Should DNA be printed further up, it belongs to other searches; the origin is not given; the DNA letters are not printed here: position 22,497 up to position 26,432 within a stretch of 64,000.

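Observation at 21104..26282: Co-directional block: solitary MmeI-like Type IIG R-M enzyme followed by the two exonuclease cassettes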

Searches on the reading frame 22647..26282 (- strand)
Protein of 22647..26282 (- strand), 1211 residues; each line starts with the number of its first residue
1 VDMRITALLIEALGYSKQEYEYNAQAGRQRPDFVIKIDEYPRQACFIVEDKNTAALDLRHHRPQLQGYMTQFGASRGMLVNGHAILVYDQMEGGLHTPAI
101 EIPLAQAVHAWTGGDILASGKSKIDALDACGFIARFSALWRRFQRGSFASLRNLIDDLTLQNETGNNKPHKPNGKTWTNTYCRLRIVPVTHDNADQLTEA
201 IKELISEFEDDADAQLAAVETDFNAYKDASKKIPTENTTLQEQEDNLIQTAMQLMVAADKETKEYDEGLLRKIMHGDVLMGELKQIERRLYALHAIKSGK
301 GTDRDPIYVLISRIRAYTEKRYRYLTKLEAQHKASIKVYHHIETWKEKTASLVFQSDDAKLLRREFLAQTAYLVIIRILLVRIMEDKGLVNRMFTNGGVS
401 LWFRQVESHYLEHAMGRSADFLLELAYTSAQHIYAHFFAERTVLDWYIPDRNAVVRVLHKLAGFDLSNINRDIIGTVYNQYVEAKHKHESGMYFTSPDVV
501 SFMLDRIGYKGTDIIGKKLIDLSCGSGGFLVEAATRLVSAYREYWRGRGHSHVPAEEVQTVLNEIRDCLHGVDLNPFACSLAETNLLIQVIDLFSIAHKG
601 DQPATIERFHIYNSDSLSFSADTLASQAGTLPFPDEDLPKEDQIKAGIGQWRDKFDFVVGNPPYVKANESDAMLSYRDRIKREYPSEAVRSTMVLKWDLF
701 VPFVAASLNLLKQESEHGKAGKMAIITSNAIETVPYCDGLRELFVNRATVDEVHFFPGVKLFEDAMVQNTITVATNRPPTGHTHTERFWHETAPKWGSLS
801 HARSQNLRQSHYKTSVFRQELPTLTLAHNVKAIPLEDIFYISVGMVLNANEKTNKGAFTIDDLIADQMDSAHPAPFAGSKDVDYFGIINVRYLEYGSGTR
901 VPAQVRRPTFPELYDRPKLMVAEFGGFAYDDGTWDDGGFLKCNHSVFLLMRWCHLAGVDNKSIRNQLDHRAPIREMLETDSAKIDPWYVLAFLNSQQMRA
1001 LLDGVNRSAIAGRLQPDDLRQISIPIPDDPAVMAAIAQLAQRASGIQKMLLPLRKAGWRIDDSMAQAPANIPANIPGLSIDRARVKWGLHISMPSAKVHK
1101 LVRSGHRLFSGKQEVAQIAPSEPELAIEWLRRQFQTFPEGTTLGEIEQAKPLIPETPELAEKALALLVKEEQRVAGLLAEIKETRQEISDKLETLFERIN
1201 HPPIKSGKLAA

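Call 5: search_protein_families(library=pfam, proteins=[window:22647-26282:-], max_evalue=0.01)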
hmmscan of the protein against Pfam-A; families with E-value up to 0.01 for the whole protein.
window:22647-26282:- (1211 aa): 4 families
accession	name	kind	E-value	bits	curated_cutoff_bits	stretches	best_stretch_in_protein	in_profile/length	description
PF07669.17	Eco57I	-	3.7e-18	66.6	25.3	1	568-762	2-171/171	Eco57I restriction-modification methylase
PF02384.22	N6_Mtase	-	7.3e-12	45.7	20.4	1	471-683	3-153/311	N-6 DNA Methylase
PF01170.24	UPF0020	-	4.5e-05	23.7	22.3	1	516-586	29-96/197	RMKL-like, methyltransferase domain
PF20473.4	MmeI_Mtase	-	4.8e-05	23.1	27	1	517-672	21-153/259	MmeI, DNA-methyltransferase domain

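Call 6: search_protein_families(library=ncbifam, proteins=[window:22647-26282:-], max_evalue=0.01)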
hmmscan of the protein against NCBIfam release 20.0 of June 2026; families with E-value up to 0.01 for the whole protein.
window:22647-26282:- (1211 aa): 6 families
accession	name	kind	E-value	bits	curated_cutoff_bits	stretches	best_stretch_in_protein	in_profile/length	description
NF033451.1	BREX_2_MTaseX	equivalog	5.4e-23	80.7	400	1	362-740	51-434/1185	BREX-2 system adenine-specific DNA-methyltransferase PglX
NF047738.1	antiphage_MADS2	equivalog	9.2e-15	53.9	720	1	430-745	253-533/654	methylation-associated defense system DNA methyltransferase MAD2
NF033455.1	BREX_6_MTaseX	exception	9.3e-14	49.9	900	1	517-589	330-399/1319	BREX-6 system adenine-specific DNA-methyltransferase PglX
NF033452.1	BREX_1_MTaseX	exception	1.2e-05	23.3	500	1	652-787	505-624/1210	BREX-1 system adenine-specific DNA-methyltransferase PglX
NF047740.1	antiphage_MADS5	equivalog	0.00048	19.1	400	0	980-1043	377-438/461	methylation-associated defense system restriction endonuclease subunit S MAD5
TIGR03534.1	RF_mod_PrmC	equivalog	0.0013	18.2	199.1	0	650-673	152-175/253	peptide chain release factor N(5)-glutamine methyltransferase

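Call 7: search_protein_families(library=padloc, proteins=[window:22647-26282:-], max_evalue=0.01)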
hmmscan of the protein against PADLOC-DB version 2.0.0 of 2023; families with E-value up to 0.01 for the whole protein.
window:22647-26282:- (1211 aa): 54 families (the best 25 are shown)
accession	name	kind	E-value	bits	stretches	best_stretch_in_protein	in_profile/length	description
PDLC02529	PglX|PglXI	-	1.7e-25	86.9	1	353-747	47-440/1189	PglX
PDLC03235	MTase_II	-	5.8e-22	76.2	1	468-781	80-360/648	Type II methyltransferase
PDLC03335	MTase_II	-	5.9e-20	69.5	1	432-773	29-301/607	Type II methyltransferase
PDLC04134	mad2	-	1.8e-18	64.7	1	452-757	232-426/492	mads_2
PDLC03630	REase_MTase_IIG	-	2.9e-18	63.1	1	452-617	326-491/1100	Type IIG restriction enzyme-methyltransferase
PDLC03313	MTase_II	-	9.3e-18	62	2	652-775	142-252/563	Type II methyltransferase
PDLC03338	MTase_II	-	2e-16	57.8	1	473-605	112-231/604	Type II methyltransferase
PDLC03617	REase_MTase_IIG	-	2.1e-16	56.8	1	471-748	179-442/1183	Type IIG restriction enzyme-methyltransferase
PDLC03021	MTase_I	-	4.2e-15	53.5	1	431-599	105-258/491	Type I methyltransferase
PDLC03625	REase_MTase_IIG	-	1.1e-14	51.3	1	461-590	375-491/1109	Type IIG restriction enzyme-methyltransferase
PDLC03604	REase_MTase_IIG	-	3.4e-13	46.5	1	333-771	199-642/1011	Type IIG restriction enzyme-methyltransferase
PDLC03612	REase_MTase_IIG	-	2.8e-12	43.7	1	655-829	807-970/1247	Type IIG restriction enzyme-methyltransferase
PDLC03629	REase_MTase_IIG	-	2.5e-11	40.1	1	517-775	436-687/1182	Type IIG restriction enzyme-methyltransferase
PDLC03018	MTase_I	-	3.4e-11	40.3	1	375-534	196-346/749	Type I methyltransferase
PDLC03245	MTase_II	-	2.4e-10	37.6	2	650-773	154-264/577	Type II methyltransferase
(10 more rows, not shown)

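Call 12: find_homologous_proteins(query=window:22647-26282:-)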
Query window:22647-26282:- (1211 aa): 82 proteins with E <= 0.001 among 8000 candidates.
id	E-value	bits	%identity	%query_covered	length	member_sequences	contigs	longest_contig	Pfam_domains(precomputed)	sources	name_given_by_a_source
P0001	0.0e+0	2794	100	100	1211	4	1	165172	PF02384.23,PF07669.18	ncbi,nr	ncbi:MAG: N-6 DNA methylase [Burkholderiales bacterium]|nr:N-6 DNA methylase [Burkholderiales bacter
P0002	0.0e+0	2012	72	100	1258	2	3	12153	PF02384.23,PF07669.18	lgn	-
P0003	0.0e+0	1993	71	100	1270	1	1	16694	PF02384.23,PF07669.18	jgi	jgi:hypothetical protein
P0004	0.0e+0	1991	72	99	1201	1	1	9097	PF02384.23,PF07669.18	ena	-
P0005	0.0e+0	1987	71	100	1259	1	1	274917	PF02384.23,PF07669.18,PF20473.5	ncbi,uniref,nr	ncbi:class I SAM-dependent DNA methyltransferase [Burkholderia sp. S171]|uniref:HsdM family class I 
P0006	0.0e+0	1981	71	99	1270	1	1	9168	PF02384.23,PF07669.18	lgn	-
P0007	0.0e+0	1976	71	100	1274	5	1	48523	PF02384.23,PF07669.18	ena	-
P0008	0.0e+0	1974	71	100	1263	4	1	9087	PF02384.23,PF07669.18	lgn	-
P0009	0.0e+0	1973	71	99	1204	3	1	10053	PF02384.23,PF07669.18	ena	-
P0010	0.0e+0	1959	69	100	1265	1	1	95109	PF02384.23,PF07669.18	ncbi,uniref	ncbi:HsdM family class I SAM-dependent methyltransferase [Burkholderia vietnamiensis]|uniref:HsdM fa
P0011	0.0e+0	1897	68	100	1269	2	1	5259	PF02384.23,PF07669.18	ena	-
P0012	0.0e+0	1897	68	99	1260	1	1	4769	PF02384.23,PF07669.18,PF20473.5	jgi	jgi:hypothetical protein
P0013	0.0e+0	1828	70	94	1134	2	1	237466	PF02384.23,PF07669.18,PF20473.5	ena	-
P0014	0.0e+0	1770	66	98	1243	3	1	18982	PF02384.23,PF07669.18,PF20473.5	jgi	jgi:type I restriction-modification system DNA methylase subunit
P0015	0.0e+0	1699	63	99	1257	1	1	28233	PF02384.23,PF07669.18,PF20473.5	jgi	jgi:hypothetical protein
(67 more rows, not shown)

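Call 13: search_solved_structures(query=window:22647-26282:-, max_evalue=0.01, show_alignments=1)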
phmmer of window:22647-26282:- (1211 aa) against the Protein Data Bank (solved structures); distinct sequences matched with E-value up to 0.01: 3.
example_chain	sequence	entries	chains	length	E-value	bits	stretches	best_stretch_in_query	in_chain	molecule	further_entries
7lni_A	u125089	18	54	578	9e-10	40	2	650-785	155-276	Site-specific DNA-methyltransferase (adenine-specific)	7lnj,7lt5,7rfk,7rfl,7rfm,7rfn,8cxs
8cxz_A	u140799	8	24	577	9.5e-10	39.9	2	650-785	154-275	Site-specific DNA-methyltransferase (adenine-specific)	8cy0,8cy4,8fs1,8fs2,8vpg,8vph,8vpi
2okc_A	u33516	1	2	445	0.00089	20.1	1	470-590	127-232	Type I restriction enzyme StySJI M protein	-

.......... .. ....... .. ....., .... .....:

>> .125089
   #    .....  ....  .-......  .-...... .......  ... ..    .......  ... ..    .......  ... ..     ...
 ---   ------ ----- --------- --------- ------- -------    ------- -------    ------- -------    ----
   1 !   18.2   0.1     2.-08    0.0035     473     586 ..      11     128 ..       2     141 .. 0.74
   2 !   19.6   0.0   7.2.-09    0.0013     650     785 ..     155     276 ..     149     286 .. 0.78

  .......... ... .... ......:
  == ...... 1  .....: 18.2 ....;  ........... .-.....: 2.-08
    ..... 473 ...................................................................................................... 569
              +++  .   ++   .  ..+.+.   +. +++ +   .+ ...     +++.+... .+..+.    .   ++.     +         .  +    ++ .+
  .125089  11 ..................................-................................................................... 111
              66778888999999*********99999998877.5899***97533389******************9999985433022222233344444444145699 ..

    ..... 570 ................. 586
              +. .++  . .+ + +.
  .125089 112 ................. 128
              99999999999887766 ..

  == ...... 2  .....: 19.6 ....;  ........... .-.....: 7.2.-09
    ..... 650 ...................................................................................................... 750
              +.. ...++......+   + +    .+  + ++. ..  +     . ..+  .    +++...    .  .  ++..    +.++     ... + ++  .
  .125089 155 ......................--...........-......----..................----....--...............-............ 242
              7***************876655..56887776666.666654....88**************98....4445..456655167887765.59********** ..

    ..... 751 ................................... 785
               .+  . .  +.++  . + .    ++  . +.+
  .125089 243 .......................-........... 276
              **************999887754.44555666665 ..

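Call 15: find_related_loci(query=A1, collection=genome_contigs, flank=10000)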
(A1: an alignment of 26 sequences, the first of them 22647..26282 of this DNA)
Query A1 (1211 aa) in genome_contigs; peptide patterns used: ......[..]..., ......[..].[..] (x = any residue, [..] = any of these).
303 stretches matched a pattern; 282 encode a relative of the query (tblastn E <= 1e-3); the best 80 are kept; 79 distinct loci.
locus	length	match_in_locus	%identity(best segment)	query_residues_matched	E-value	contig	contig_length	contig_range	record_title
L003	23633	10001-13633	93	1-1211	0e+0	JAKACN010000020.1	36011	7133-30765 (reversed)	MAG: Proteobacteria bacterium isolate WH4.bin15 NODE_841_length_36011_cov_1.315210, whole genome shotgun sequence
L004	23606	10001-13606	71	1-1205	0e+0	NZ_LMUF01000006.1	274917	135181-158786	Burkholderia sp. S171 NODE_17_length_274837_cov_9.655796, whole genome shotgun sequence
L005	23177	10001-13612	73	1-1205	0e+0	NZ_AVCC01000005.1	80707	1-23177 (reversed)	Herminiimonas sp. CN cn_00005, whole genome shotgun sequence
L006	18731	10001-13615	70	1-1208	0e+0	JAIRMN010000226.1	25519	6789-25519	MAG: Zoogloeaceae bacterium isolate Cd354_bin109 k119_1650580, whole genome shotgun sequence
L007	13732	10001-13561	66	1-1189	0e+0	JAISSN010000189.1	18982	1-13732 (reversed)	MAG: Holophagales bacterium isolate Mcx344_bin57 k119_2400118, whole genome shotgun sequence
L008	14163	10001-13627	59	1-1208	0e+0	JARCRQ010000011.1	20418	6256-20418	MAG: Sideroxydans sp. isolate Simpson2 k141_11370, whole genome shotgun sequence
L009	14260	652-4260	60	1-1202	0e+0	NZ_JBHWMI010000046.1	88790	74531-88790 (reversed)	MAG: Qipengyuania sp. isolate MAG_WS_CA_208 k141_461108, whole genome shotgun sequence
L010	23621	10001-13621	58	1-1207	0e+0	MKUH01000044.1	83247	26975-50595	MAG: Candidatus Accumulibacter sp. 66-26 scnpilot_expt_750_p_scaffold_841, whole genome shotgun sequence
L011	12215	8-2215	71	469-1205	0e+0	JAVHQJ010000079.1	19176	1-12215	MAG: Sideroxydans sp. isolate WB02no21_51_77 NODE_1386_length_19176_cov_51_860729, whole genome shotgun sequence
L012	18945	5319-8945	61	1-1209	0e+0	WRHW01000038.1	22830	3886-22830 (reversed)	MAG: Holophagaceae bacterium isolate Nt197P3bin133 Ga0082212_10003343, whole genome shotgun sequence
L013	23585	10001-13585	41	1-1205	0e+0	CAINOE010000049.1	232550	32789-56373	MAG: uncultured Rhodopila sp. isolate B12_bin-2215 genome assembly, contig: bin-2215:049/215, whole genome shotgun seque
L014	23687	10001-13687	39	1-1197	0e+0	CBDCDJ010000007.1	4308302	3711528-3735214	MAG: Trueperaceae bacterium isolate 7af9cdce-302c-49a7-94c6-3b6834795d20 genome assembly, contig: contig_7, whole genome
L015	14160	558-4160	37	1-1197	0e+0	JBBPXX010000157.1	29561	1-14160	MAG: Pyrinomonadales bacterium isolate bin.105 bin.105_S6Ck141_320764_length_29561_cov_31.6227, whole genome shotgun seq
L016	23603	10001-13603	41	1-1210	0e+0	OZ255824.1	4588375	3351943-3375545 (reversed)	MAG: Acetobacteraceae bacterium isolate 365aa146-a9c1-4043-8e7c-8618996d1a2b genome assembly, chromosome: 1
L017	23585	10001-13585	40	1-1205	0e+0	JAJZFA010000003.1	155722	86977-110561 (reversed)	MAG: Proteobacteria bacterium isolate LL2.bin68 NODE_49_length_155722_cov_16.6671, whole genome shotgun sequence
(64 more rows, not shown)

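Call 38: search_solved_structures(query=A1, max_evalue=1)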
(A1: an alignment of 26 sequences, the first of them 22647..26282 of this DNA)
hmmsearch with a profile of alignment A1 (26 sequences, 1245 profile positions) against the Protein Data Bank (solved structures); distinct sequences matched with E-value up to 1: 47.
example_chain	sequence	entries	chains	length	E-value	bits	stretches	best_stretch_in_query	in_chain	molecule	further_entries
7lni_A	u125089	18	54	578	6.7e-22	80.2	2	690-930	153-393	Site-specific DNA-methyltransferase (adenine-specific)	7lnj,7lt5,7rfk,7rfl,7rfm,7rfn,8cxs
8cxz_A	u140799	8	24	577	7.2e-22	80.1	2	690-930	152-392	Site-specific DNA-methyltransferase (adenine-specific)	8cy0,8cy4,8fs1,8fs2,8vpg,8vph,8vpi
7qw5_A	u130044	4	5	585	6.8e-12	47.1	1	697-823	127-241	Modification methylase BseCI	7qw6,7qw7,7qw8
8w0p_A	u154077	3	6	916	1.7e-09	39.1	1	513-597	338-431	RM.BsaXI | site-specific DNA-methyltransferase (adenine-specific)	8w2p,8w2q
3khk_A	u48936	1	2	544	5.2e-08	34.2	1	512-635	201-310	Type I restriction-modification system methylation subunit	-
2okc_A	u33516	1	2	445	2.1e-07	32.2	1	511-628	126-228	Type I restriction enzyme StySJI M protein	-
3ufb_A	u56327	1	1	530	7.8e-07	30.3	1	531-579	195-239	Type I restriction-modification system methyltransferase subunit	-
5ybb_A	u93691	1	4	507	5e-06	27.6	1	516-576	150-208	Type I restriction-modification system methyltransferase subunit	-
3lkd_A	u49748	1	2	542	1.4e-05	26.2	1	493-577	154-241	Type I restriction-modification system methyltransferase subunit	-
7bst_D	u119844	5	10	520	2e-05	25.6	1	506-577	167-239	Type I restriction enzyme EcoR124II M protein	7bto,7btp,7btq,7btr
7vru_A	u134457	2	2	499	0.00012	23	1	508-577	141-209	Site-specific DNA-methyltransferase (adenine-specific)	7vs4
2ibs_A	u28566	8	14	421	0.0019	19.1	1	695-785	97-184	Modification methylase TaqI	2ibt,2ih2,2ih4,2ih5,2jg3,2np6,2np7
1aqi_A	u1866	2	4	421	0.002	19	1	695-785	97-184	ADENINE-N6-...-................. TAQI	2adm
1aqj_A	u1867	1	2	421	0.002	19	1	695-785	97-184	ADENINE-N6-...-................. TAQI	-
1g38_A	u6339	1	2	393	0.0022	18.9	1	695-785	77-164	MODIFICATION METHYLASE TAQI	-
5hr4_C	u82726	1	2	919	0.38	11.5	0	500-628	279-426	MmeI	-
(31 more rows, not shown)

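Call 40: search_protein_families(library=pfam, alignment_id=A1, max_evalue=0.01)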
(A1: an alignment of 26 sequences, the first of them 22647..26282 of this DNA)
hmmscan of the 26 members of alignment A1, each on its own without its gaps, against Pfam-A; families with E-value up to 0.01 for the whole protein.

A. member 1, window:22647-26282:- (1211 aa): 4 families
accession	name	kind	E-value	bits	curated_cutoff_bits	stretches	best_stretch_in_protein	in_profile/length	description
PF07669.17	Eco57I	-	3.7e-18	66.6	25.3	1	568-762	2-171/171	Eco57I restriction-modification methylase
PF02384.22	N6_Mtase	-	7.3e-12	45.7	20.4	1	471-683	3-153/311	N-6 DNA Methylase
PF01170.24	UPF0020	-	4.5e-05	23.7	22.3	1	516-586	29-96/197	RMKL-like, methyltransferase domain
PF20473.4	MmeI_Mtase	-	4.8e-05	23.1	27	1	517-672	21-153/259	MmeI, DNA-methyltransferase domain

B. families by the number of members that match (of 26 scanned): 11 families
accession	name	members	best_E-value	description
PF07669.17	Eco57I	26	4.5e-24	Eco57I restriction-modification methylase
PF02384.22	N6_Mtase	26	1.3e-21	N-6 DNA Methylase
PF20473.4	MmeI_Mtase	26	1e-10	MmeI, DNA-methyltransferase domain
PF01170.24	UPF0020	24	2.1e-07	RMKL-like, methyltransferase domain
PF13588.12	HSDR_N_2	10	9.4e-07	Type I restriction enzyme R protein N terminus (HSDR_N)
PF12950.13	TaqI_C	3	2.4e-06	TaqI-like C-terminal specificity domain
PF04313.20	HSDR_N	2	0.00017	Type I restriction enzyme R protein N terminus (HSDR_N)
PF20464.3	MmeI_N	2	0.0053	MmeI, N-terminal domain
PF08011.17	PDDEXK_9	1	2.1e-05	PD-(D/E)XK nuclease superfamily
PF05816.16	TelA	1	0.0016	Toxic anion resistance protein (TelA)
PF06340.16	TcpF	1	0.0033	Vibrio cholerae toxin co-regulated pilus biosynthesis protein F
